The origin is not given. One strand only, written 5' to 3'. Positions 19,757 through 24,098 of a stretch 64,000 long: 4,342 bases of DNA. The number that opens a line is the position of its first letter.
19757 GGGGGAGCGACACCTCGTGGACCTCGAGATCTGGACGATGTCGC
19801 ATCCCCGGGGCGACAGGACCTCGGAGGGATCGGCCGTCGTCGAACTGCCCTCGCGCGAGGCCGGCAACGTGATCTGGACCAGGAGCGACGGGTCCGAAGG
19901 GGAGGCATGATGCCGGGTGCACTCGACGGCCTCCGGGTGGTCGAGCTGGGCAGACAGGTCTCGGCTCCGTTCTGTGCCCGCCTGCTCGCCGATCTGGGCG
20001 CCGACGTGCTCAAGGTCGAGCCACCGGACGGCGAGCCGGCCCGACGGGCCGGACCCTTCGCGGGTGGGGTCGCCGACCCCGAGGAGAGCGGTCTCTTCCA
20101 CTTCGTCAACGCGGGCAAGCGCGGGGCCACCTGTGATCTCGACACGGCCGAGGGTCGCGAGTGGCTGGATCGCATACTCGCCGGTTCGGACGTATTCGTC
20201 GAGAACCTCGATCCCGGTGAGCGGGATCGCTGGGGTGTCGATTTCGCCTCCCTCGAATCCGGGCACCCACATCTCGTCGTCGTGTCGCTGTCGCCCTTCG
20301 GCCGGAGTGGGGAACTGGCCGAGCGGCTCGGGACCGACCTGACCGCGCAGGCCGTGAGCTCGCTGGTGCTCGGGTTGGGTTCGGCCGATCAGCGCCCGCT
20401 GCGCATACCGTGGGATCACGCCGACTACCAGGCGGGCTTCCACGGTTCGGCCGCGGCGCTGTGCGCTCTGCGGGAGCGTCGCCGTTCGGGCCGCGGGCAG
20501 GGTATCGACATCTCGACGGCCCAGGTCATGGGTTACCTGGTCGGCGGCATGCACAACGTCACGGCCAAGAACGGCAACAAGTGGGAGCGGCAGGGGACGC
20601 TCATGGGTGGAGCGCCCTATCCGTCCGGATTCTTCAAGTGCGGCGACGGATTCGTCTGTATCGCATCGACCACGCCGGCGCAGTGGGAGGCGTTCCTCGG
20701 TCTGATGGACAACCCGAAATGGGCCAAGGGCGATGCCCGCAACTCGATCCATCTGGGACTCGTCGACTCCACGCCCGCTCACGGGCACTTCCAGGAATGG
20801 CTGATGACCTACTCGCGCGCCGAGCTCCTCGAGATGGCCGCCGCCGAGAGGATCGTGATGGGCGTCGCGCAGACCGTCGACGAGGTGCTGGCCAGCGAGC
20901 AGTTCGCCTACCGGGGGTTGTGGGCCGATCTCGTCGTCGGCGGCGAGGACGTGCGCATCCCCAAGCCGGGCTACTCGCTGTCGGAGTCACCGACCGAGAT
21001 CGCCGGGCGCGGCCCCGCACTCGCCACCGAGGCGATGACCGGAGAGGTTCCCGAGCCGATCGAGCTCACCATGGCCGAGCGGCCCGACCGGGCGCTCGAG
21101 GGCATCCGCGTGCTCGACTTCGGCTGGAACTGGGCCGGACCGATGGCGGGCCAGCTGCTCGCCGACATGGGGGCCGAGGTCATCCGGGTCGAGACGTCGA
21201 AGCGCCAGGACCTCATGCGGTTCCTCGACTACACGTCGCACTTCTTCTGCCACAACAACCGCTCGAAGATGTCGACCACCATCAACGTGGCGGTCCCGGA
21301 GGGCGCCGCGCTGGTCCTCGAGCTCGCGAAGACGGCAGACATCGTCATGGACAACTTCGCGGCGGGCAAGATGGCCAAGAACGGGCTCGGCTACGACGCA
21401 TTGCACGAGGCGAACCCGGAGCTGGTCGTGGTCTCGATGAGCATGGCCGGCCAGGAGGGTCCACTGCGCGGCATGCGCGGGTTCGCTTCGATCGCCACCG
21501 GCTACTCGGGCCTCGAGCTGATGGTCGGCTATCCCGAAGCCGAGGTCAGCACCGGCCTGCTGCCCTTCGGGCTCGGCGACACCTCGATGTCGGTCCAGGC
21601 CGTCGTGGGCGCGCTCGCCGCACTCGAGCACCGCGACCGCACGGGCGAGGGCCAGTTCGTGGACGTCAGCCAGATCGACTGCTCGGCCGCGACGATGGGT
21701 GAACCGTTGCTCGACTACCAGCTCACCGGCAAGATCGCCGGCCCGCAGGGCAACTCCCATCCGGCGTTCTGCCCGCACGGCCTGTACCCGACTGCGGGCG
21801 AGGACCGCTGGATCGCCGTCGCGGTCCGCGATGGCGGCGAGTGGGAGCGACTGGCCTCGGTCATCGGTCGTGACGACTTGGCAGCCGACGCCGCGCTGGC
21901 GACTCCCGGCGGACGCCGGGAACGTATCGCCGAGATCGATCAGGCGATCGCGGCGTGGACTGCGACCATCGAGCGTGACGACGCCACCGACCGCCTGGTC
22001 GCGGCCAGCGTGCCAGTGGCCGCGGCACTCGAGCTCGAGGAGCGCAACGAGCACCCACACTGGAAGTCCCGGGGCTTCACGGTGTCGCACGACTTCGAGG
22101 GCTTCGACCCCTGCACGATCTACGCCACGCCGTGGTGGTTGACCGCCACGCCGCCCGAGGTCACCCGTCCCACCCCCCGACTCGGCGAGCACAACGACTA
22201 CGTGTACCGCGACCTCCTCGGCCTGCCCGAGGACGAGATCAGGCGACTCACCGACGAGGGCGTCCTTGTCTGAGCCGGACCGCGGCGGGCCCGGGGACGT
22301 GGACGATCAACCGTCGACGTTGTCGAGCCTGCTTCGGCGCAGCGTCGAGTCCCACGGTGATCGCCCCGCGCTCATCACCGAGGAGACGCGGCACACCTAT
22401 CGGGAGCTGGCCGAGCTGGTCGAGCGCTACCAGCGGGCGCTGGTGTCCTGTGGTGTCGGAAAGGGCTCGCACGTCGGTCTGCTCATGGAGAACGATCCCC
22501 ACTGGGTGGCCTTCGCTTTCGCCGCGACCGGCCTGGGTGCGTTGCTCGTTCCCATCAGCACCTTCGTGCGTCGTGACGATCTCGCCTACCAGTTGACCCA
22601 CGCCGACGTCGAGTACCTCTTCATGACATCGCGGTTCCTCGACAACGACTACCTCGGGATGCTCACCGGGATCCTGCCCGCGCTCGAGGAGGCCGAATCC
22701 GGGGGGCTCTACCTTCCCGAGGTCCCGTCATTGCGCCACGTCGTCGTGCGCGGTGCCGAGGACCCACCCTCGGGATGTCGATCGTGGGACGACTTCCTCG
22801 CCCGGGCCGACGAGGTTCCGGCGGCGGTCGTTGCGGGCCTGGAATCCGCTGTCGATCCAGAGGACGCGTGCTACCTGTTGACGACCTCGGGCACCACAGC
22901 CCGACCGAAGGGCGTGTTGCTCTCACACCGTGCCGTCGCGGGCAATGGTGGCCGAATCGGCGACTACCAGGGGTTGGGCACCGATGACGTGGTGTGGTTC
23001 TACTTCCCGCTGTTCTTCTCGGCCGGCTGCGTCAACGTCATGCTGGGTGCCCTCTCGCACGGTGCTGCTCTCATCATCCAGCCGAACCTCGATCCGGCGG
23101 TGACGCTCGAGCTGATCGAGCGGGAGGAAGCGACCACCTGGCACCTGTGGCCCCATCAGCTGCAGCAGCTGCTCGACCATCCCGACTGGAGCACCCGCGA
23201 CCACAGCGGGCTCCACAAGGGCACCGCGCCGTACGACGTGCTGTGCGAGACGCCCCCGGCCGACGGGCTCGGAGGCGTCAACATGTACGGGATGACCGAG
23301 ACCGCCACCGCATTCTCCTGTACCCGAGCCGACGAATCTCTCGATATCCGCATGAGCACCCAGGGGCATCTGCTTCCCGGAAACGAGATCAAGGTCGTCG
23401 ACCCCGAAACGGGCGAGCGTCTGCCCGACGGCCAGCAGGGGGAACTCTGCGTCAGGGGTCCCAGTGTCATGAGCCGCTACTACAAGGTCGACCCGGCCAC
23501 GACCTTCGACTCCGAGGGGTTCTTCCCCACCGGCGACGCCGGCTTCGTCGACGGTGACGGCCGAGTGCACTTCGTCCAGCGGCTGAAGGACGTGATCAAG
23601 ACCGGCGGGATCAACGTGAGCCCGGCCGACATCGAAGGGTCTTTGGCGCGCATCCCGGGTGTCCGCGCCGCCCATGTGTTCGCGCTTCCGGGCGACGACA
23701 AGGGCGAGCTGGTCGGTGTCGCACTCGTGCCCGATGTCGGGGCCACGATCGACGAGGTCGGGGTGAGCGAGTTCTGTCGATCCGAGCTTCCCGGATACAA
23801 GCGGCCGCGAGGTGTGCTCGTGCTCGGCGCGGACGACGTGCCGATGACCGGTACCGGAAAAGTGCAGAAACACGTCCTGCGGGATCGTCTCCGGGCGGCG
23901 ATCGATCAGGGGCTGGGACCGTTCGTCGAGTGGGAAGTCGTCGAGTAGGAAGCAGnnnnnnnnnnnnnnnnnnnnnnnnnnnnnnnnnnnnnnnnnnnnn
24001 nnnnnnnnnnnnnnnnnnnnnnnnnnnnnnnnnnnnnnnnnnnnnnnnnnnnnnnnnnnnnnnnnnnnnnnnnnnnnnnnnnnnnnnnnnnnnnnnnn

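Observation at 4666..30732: Recurrent AT-rich inverted-repeat box in five promoter regions: candidate operator of an unassigned regulon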

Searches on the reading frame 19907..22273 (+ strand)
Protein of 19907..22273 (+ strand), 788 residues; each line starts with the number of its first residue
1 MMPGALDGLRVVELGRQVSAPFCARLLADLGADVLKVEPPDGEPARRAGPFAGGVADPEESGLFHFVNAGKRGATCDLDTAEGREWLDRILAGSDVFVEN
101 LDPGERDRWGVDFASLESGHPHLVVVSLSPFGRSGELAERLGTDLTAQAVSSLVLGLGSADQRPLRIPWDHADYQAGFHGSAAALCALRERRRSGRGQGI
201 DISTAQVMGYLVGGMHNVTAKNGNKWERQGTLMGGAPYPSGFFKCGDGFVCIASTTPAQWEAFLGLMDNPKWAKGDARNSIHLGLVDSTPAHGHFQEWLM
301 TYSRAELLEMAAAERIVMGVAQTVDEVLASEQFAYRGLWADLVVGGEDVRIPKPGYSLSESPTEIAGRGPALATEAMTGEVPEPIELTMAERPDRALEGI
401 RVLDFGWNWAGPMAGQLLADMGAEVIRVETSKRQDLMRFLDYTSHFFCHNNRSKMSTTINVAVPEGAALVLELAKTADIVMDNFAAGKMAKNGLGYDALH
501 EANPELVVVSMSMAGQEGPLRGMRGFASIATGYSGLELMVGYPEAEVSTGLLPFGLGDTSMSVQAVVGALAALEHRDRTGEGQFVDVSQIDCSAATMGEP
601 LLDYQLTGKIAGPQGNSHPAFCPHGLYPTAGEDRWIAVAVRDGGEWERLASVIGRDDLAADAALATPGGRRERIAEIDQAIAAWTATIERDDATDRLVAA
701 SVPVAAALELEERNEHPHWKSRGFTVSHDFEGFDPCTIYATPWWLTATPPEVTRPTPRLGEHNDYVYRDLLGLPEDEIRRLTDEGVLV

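Call 18: search_protein_families(library=pfam, max_evalue=0.00001, proteins=[window:19907-22273:+])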
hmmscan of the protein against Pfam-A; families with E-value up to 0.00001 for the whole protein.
window:19907-22273:+ (788 aa): 1 family
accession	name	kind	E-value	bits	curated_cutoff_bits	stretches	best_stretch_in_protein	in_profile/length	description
PF02515.22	CoA_transf_3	-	1.1e-182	607.6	23.3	2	397-763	1-366/366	CoA-transferase family III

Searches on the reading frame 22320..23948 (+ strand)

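Call 19: search_protein_families(library=pfam, max_evalue=0.00001, proteins=[window:22320-23948:+])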
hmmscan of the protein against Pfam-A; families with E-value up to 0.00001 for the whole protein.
window:22320-23948:+ (542 aa): 2 families
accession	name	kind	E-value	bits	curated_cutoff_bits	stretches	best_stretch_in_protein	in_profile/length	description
PF00501.34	AMP-binding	-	1.9e-78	264.4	29.9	1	6-388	2-384/384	AMP-binding enzyme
PF13193.12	AMP-binding_C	-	1.6e-09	39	24.5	1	438-514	2-76/76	AMP-binding enzyme C-terminal domain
